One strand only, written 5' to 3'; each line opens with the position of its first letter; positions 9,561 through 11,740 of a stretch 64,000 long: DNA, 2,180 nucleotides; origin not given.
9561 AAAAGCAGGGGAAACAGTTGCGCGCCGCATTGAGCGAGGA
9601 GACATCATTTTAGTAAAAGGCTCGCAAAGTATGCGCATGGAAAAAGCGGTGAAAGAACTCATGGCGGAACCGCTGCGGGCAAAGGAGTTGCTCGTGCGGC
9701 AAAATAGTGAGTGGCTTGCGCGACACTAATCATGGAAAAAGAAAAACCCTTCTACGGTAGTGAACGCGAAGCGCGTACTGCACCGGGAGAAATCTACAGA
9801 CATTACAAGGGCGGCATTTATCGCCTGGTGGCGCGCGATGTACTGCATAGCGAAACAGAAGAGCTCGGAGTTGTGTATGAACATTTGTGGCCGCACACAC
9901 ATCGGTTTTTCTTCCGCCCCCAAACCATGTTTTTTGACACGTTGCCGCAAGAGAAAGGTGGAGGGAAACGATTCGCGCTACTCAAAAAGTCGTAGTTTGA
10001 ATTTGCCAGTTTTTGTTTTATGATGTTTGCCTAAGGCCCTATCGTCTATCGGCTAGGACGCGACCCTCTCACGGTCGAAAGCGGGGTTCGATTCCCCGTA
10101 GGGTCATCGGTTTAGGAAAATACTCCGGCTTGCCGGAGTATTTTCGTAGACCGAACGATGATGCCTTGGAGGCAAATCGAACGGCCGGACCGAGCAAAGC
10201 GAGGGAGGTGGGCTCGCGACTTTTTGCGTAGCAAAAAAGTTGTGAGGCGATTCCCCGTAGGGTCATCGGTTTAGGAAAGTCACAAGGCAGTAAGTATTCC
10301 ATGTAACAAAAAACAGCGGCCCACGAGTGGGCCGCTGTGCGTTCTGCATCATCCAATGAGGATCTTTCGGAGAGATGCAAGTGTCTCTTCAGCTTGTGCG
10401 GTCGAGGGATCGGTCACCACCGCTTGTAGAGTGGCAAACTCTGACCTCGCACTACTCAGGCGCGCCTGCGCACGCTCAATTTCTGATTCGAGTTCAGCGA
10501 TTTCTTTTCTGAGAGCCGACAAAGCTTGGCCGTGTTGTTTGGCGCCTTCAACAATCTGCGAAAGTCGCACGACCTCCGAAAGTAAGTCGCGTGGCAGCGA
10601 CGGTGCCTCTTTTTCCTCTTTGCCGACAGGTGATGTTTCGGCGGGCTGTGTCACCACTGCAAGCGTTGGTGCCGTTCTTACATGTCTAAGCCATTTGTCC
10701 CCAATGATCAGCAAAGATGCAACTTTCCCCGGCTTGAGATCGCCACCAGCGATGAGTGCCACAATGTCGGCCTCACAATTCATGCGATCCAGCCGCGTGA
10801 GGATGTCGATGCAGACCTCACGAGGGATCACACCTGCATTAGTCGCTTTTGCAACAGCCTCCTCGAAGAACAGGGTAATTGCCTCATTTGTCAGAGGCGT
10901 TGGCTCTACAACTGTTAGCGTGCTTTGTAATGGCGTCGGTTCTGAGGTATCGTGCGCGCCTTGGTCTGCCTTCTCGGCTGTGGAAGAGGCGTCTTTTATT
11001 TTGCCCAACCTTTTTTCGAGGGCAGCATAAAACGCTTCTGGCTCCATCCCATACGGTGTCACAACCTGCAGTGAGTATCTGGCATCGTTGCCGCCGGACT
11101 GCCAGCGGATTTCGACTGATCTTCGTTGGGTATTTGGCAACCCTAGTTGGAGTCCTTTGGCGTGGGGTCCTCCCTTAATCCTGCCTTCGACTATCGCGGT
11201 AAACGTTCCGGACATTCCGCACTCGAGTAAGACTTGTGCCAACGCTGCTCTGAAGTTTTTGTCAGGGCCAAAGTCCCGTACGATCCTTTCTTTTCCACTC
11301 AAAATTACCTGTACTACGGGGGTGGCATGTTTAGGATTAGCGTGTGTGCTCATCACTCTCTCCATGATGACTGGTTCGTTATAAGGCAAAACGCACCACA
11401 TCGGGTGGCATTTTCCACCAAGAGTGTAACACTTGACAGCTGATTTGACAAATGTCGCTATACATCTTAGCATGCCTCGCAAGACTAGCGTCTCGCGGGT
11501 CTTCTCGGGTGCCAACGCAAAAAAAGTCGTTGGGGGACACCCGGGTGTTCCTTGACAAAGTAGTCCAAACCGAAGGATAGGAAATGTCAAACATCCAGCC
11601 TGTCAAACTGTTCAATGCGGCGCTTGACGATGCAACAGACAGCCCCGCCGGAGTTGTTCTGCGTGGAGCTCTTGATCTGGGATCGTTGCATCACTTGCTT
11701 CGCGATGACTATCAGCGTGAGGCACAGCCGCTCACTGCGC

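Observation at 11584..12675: DGxQR (DUF262/DndB-like) ParB-nuclease-domain protein with acidic tail, divergently arranged with a coiled-coil protein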

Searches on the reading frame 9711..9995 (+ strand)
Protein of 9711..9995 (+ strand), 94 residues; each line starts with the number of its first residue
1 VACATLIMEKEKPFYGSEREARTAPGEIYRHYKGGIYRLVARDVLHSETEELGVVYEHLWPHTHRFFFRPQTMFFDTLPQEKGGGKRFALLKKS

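Call 3: search_protein_families(library=pfam, proteins=[window:9711-9995:+], max_evalue=1)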
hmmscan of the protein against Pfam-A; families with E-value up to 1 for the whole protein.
window:9711-9995:+ (94 aa): 2 families
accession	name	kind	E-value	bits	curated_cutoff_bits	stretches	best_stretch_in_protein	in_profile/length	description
PF07866.17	DUF1653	-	5.9e-15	55.8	23.5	1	27-89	1-61/62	Protein of unknown function (DUF1653)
PF03481.19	Sua5_C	-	0.28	12.2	22.9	1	18-33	21-36/136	Threonylcarbamoyl-AMP synthase, C-terminal domain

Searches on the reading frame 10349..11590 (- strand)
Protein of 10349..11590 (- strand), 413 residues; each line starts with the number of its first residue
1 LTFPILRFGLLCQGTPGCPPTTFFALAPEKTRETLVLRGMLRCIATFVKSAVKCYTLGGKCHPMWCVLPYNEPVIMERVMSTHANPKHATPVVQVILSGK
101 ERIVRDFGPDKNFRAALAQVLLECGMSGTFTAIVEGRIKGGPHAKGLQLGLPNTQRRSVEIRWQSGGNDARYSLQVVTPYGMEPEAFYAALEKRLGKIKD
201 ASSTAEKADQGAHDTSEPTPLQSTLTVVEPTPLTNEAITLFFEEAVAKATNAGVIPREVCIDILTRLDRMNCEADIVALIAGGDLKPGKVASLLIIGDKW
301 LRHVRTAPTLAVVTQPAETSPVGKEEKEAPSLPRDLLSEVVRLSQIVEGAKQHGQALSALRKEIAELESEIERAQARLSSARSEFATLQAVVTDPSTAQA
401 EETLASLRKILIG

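Call 3: search_protein_families(library=pfam, proteins=[window:10349-11590:-], max_evalue=1)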
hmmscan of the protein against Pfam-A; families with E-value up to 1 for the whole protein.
window:10349-11590:- (413 aa): 20 families
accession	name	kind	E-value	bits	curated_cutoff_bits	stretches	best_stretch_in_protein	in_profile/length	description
PF12329.13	TMF_DNA_bd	-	0.0021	18.4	35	1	352-391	30-69/74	TATA element modulatory factor 1 DNA binding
PF13600.11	DUF4140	-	0.0022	18.9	27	1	352-387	65-97/98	N-terminal domain of unknown function (DUF4140)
PF00038.26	Filament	-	0.0046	17.1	40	1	342-401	197-256/313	Intermediate filament protein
PF16326.10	ABC_tran_CTD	-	0.0082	16.8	32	1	356-399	9-54/69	ABC transporter C-terminal domain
PF13094.11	CENP-Q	-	0.013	16.1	28.5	1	339-394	20-75/162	CENP-Q, a CENPA-CAD centromere complex subunit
PF12795.12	MscS_porin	-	0.019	15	34.4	1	342-405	86-147/238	Mechanosensitive ion channel porin domain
PF18595.6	Nuf2_DHR10-like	-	0.022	15.2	28.4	1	335-408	44-116/117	Nuf2, DHR10-like domain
PF10458.14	Val_tRNA-synt_C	-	0.038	14.7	25.9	1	360-380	9-29/66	Valyl tRNA synthetase tRNA binding arm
PF09762.14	CCDC93_CC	-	0.04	13.4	30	1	345-399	126-175/429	CCDC93 coiled-coil domain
PF07926.17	TPR_MLP1_2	-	0.08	13.4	36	1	354-390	56-92/129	TPR/MLP1/MLP2-like protein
PF03938.19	OmpH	-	0.097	13.3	32.4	1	340-407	4-70/141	Outer membrane protein (OmpH-like)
PF12699.13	phiKZ_IP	-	0.099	12.3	27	1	308-393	268-357/387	phiKZ-like phage internal head proteins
PF06698.16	DUF1192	-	0.1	13.2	25.5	1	360-383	25-55/58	Protein of unknown function (DUF1192)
PF19111.5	DUF5798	-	0.12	13.1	27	1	342-393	9-60/89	Family of unknown function (DUF5798)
PF02403.27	Seryl_tRNA_N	-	0.14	12.9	28.2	1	338-389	50-101/108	Seryl-tRNA synthetase N-terminal domain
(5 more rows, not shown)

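Call 5: search_protein_families(library=padloc, proteins=[window:10349-11590:-], max_evalue=1)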
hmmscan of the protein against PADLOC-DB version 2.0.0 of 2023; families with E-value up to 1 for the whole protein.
window:10349-11590:- (413 aa): 4 families
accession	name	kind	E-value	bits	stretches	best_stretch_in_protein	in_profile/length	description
PDLC03861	LmuB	-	0.00046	16.2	1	327-400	360-433/1213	-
PDLC03864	LmuB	-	0.0024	14.5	1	342-408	405-472/657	-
PDLC03860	LmuB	-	0.027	11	1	341-394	305-358/565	-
PDLC03863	LmuB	-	0.034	10.8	1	356-409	356-409/610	-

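Call 6: search_protein_families(library=ncbifam, proteins=[window:10349-11590:-], max_evalue=1)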
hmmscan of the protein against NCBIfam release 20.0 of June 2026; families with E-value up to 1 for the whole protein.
window:10349-11590:- (413 aa): 9 families
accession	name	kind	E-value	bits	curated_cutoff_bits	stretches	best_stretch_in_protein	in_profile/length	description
NF045487.1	ASRP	equivalog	0.0058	15.3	300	1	338-392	338-392/593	archaea-specific SMC-related protein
NF051897.1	Btc22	equivalog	0.011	16.2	100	1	344-385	42-84/96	Btc22 family type III secretion system chaperone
NF038291.1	rep_pAB02_ORF2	subfamily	0.028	14.8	85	1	347-401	59-115/172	plasmid replication DNA-binding protein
NF003413.0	PRK04778.1-7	equivalog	0.066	11.6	556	1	341-412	360-426/564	septation ring formation regulator EzrA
TIGR02169.1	SMC_prok_A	equivalog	0.071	10.7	729.4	1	326-406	723-803/1165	chromosome segregation protein SMC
NF040738.1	nickel_Mua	equivalog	0.15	12.1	75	1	358-408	28-80/185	nickel-binding protein Mua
TIGR04211.1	SH3_and_anchor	equivalog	0.23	11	65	1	352-390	63-101/198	TIGR04211 family SH3 domain-containing protein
NF047515.1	SpiroCoCo_C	equivalog_domain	0.34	10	125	1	343-411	154-220/313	SpiroCoCo family coiled-coil protein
NF049847.1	FtsL_COG5462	equivalog_domain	0.36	10.5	50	1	358-389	26-57/85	cell division protein FtsL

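Call 7: search_protein_families(library=phrogs, proteins=[window:10349-11590:-], max_evalue=1)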
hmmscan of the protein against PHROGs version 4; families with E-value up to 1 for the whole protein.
window:10349-11590:- (413 aa): 3 families
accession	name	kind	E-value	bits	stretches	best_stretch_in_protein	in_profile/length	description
phrog_3534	-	unknown function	0.18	12.9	1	338-380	67-110/117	-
phrog_36109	-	unknown function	0.26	11.2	1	347-391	274-318/432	-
phrog_77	-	DNA, RNA and nucleotide metabolism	0.46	9.8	1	345-401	715-778/967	SbcC-like subunit of palindrome specific endonuclease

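Call 52: find_homologous_proteins(query=window:10349-11353:-, max_evalue=0.001)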
Query window:10349-11353:- (334 aa): 1 proteins with E <= 0.001 among 8000 candidates.
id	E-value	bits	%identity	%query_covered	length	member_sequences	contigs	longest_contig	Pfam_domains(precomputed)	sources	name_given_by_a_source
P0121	3.1e-211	718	100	100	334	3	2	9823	-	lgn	-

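Call 54: find_related_loci(query=A3, collection=metagenome_contigs, flank=4000)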
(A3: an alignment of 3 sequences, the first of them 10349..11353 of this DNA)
Query A3 (334 aa) in metagenome_contigs; peptide patterns used: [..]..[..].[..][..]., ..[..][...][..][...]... (x = any residue, [..] = any of these).
393 stretches matched a pattern, but none encodes a relative of the query by tblastn (E <= 1e-3).
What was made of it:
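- Tried and rejected: Partner, metagenome pattern scan found nothing (call 54).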

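Call 62: find_homologous_proteins(query=A4, max_evalue=0.001)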
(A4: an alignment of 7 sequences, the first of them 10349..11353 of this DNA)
Query A4 (7 sequences) (334 aa, profile of the alignment): 2 proteins with E <= 0.001 among 8000 candidates.
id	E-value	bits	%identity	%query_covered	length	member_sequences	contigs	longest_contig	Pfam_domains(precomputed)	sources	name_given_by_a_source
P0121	3.1e-103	364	100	100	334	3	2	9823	-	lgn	-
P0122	2.1e-93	331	29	22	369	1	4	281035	-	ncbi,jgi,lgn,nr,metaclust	ncbi:MAG: hypothetical protein ABA06_03070 [Parcubacteria bacterium C7867-001]|nr:MAG: hypothetical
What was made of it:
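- Tried and rejected: Partner, word-indexed homologue search found only itself and one distant relative (calls 52, 62).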

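Call 86: predict_structure(alignment_id=A5)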
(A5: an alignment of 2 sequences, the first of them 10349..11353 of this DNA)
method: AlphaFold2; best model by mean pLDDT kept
length: 334 residues; sequences in the alignment: 2
mean_pLDDT: 42.1   pTM: 0.21
mean pLDDT of the five models: 42.1, 39.6, 37.8, 37.4, 37.4
residues with pLDDT >= 90: 0; 70-90: 46; 50-70: 24; < 50: 264
segments of 3 or more residues with pLDDT < 50: 1-35, 45-109, 112-272
pLDDT, mean of each block of 10 residues (from residue 1): 27 28 33 49 44 28 29 31 33 37 44 45 32 30 26 27 31 37 41 34 37 40 36 31 28 36 44 55 74 82 77 72 77 76
secondary structure, 60 per line:
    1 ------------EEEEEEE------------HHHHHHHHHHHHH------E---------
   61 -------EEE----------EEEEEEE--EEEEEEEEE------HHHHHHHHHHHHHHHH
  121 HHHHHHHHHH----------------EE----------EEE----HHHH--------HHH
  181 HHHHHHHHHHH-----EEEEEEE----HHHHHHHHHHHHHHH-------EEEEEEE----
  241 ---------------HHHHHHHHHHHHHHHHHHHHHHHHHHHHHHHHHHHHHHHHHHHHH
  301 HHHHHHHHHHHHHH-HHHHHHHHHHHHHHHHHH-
elements in order: E13-19 H32-44 E68-70 E81-87 E90-98 H105-130 E159-161 H166-169 H178-191 E197-203 H208-222 E230-236 H256-314 H316-333
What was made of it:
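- Tried and rejected: Partner, AF2 on a 2-sequence alignment was poor (pLDDT 42, call 86), so no fold search was attempted.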

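Call 89: search_protein_representatives(alignment_id=A5)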
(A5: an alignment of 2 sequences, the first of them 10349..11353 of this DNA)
Query: 2 sequences, 401 profile positions. Proteins with E-value up to 0.001 (for the whole library): 86; up to 1e-10: 24; up to 1e-30: 5. The best 86 are listed.
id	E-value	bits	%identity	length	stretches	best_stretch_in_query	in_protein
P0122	7.7e-199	677.3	-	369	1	8-401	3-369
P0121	3.2e-166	569.9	-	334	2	1-273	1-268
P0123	2.7e-44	168.4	-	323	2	14-273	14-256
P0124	1.8e-36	142.6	-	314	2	9-274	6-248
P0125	1.3e-35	139.8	-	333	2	9-277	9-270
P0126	2.4e-30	122.5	-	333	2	36-275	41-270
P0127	2.9e-30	122.2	-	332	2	23-225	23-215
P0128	1.0e-26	110.5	-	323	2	15-243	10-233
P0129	1.8e-25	106.4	-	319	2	14-230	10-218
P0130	7.4e-24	101.1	-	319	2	37-230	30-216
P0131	1.4e-22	96.9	-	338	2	33-304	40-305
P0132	9.7e-18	80.9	-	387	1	22-399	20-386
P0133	1.6e-16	77.0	-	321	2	48-221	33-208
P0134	1.1e-15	74.2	-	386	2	18-114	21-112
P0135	1.5e-15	73.8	-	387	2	186-401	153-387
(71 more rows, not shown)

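Call 91: find_encoding_contigs(protein=P0125, flank=4000, max_places=2)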
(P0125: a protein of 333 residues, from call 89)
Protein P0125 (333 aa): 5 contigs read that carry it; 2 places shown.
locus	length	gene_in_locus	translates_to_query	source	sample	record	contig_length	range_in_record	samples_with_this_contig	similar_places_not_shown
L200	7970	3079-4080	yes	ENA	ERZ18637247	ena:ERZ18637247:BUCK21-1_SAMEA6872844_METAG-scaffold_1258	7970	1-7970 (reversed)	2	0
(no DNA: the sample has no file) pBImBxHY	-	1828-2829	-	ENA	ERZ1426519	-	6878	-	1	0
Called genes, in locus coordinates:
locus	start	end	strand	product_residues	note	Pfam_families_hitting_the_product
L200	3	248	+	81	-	?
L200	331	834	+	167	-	-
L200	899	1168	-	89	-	PF00830:Ribosomal_L28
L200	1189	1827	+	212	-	PF02163:Peptidase_M50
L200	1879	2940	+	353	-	PF01180:DHO_dh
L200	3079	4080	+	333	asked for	-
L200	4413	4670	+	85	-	PF00164:Ribosom_S12_S23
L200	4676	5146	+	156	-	PF00177:Ribosomal_S7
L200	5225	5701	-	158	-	-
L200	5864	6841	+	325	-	PF01933:CofD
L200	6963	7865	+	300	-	PF01522:Polysacc_deac_1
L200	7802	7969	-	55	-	?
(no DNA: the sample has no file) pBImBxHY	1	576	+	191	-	?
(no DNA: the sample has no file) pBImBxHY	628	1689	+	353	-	PF01180:DHO_dh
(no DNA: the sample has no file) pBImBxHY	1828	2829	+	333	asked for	-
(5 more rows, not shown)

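Call 92: find_encoding_contigs(protein=P0127, flank=4000, max_places=2)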
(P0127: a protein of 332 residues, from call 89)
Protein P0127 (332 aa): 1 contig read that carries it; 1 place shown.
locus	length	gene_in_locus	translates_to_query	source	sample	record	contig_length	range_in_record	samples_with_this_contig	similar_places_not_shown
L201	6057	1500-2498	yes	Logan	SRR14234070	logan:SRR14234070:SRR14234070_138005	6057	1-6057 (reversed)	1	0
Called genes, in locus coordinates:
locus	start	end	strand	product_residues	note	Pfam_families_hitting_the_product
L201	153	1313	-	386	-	-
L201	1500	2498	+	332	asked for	-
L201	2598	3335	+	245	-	PF01790:LGT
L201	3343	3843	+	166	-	-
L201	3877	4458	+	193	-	-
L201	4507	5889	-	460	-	PF00814:TsaD, PF22521:HypF_C_2 (weak)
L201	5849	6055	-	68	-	?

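Call 93: find_encoding_contigs(protein=P0132, flank=4000, max_places=2)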
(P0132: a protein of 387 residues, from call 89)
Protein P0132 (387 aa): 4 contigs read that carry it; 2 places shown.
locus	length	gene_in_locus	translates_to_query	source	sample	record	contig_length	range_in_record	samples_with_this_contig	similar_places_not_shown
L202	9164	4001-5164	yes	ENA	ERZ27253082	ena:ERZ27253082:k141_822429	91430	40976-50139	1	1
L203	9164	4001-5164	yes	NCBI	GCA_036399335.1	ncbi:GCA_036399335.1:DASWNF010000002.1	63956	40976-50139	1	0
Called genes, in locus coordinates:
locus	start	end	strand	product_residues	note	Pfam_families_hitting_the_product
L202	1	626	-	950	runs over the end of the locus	PF00133:tRNA-synt_1, PF09334:tRNA-synt_1g, PF13603:tRNA-synt_1_2, PF00293:NUDIX, PF00133:tRNA-synt_1, PF08264:Anticodon_1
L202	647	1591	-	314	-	PF18920:DUF5671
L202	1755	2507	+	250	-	-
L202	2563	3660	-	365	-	PF01926:MMR_HSR1, PF02421:FeoB_N (weak), PF06071:YchF-GTPase_C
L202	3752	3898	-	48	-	-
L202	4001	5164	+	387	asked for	-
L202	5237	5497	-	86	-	-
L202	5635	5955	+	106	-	-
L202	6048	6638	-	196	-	PF02525:Flavodoxin_2, PF03358:FMN_red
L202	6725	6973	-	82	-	-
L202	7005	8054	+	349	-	PF01594:AI-2E_transport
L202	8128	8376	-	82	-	PF02823:ATP-synt_DE_N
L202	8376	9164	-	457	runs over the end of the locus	PF02874:ATP-synt_ab_N, PF00006:ATP-synt_ab, PF22919:ATP-synt_VA_C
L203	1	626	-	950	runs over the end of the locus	PF00133:tRNA-synt_1, PF09334:tRNA-synt_1g, PF13603:tRNA-synt_1_2, PF00293:NUDIX, PF00133:tRNA-synt_1, PF08264:Anticodon_1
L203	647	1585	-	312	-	PF18920:DUF5671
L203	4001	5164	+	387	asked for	-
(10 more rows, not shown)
